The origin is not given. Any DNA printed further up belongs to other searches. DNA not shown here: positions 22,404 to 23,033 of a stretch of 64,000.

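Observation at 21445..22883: Second coupled methyltransferase-like/partner pair in the same operon, after the MFS gene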

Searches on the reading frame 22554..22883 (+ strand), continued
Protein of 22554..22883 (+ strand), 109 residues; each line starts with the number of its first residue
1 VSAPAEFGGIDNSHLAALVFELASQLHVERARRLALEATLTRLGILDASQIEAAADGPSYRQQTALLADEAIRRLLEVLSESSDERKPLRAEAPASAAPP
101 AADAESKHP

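Call 72: search_solved_structures(query=A5, max_evalue=10, show_alignments=3)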
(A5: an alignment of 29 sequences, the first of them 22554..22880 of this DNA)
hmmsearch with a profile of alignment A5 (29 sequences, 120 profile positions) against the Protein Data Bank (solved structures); distinct sequences matched with E-value up to 10: 3.
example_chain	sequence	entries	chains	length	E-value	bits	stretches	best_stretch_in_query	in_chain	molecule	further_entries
21dz_A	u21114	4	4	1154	0.23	14.6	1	45-76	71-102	CRISPR-associated endonuclease Cas9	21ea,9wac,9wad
6g7b_D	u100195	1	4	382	0.52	13.5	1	45-101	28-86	ImpA-related domain protein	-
4ob1_A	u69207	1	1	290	0.76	12.9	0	46-70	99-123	Cobalt-containing nitrile hydratase subunit alpha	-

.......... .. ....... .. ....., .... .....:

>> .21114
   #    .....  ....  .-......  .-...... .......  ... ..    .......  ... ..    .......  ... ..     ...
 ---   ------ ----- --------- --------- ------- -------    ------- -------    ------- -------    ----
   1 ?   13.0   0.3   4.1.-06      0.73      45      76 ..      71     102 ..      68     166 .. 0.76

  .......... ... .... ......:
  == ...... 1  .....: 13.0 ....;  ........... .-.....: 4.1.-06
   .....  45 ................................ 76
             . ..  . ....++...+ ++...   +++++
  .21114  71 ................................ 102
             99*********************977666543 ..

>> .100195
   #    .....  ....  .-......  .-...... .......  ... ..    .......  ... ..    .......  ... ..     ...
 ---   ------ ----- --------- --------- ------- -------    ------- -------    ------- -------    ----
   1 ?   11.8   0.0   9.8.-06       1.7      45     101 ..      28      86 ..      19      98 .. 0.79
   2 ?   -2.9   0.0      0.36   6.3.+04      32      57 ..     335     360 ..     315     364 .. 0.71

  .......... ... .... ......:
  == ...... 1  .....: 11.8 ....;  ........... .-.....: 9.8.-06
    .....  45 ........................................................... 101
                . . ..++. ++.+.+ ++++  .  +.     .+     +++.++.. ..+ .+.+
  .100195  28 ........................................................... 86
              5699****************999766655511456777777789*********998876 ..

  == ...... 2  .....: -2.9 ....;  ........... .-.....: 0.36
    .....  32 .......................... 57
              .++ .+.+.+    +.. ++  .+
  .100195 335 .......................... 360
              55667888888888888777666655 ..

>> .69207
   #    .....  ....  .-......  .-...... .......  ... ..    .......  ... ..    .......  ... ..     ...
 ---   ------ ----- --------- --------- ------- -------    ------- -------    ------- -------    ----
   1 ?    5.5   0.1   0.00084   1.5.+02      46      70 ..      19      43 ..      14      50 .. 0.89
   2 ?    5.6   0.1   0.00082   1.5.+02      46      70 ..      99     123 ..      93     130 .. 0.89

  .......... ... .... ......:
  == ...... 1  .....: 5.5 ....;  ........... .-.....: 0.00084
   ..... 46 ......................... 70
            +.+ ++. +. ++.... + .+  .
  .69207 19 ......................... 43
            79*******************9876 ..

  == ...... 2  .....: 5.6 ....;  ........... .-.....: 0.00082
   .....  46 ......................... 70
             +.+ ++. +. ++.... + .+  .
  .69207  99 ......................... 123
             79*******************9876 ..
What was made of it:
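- On Nitrile hydratase alpha subunit or accessory protein (weak motif resemblance): HMMER E 0.76 (call 72).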

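Call 74: search_protein_families(library=ncbifam, alignment_id=A5, max_evalue=1)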
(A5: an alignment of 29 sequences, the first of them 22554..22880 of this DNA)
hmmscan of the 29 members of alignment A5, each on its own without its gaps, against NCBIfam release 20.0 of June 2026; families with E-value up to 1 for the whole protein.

A. member 1, window:22554-22880:+ (109 aa): 0 families

B. families by the number of members that match (of 29 scanned): 14 families
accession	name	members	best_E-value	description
TIGR02976.1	phageshock_pspB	11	0.0072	envelope stress response membrane protein PspB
NF045605.1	xseB_Acin_var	6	0.0058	exodeoxyribonuclease VII small subunit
NF003636.0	PRK05270.3-1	5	0.0059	UDP-glucose--hexose-1-phosphate uridylyltransferase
TIGR01807.1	CM_P2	3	0.007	chorismate mutase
NF010944.0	PRK14364.1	2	0.035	Maf-like protein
NF011111.0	PRK14539.1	1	0.045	50S ribosomal protein L11/unknown domain fusion protein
NF004562.0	PRK05901.1-4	1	0.074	RNA polymerase sigma factor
NF010247.0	PRK13694.1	1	0.094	hypothetical protein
TIGR03873.1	F420-0_ABC_ATP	1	0.11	putative F420-0 ABC transporter ATP-binding protein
TIGR01323.1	nitrile_alph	1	0.13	nitrile hydratase subunit alpha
NF009849.0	PRK13320.1-1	1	0.14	type III pantothenate kinase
TIGR01111.1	mtrA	1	0.15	tetrahydromethanopterin S-methyltransferase subunit A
NF000075.1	299782351_fosA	1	0.17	FosA3/FosA4 family fosfomycin resistance glutathione transferase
NF049871.2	cytotoxin_MakA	1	0.26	alpha-pore-forming cytotoxin MakA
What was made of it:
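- On Nitrile hydratase alpha subunit or accessory protein (weak motif resemblance): NCBIfam nitrile_alph matches 1 of 29 at E 0.13 (call 74).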
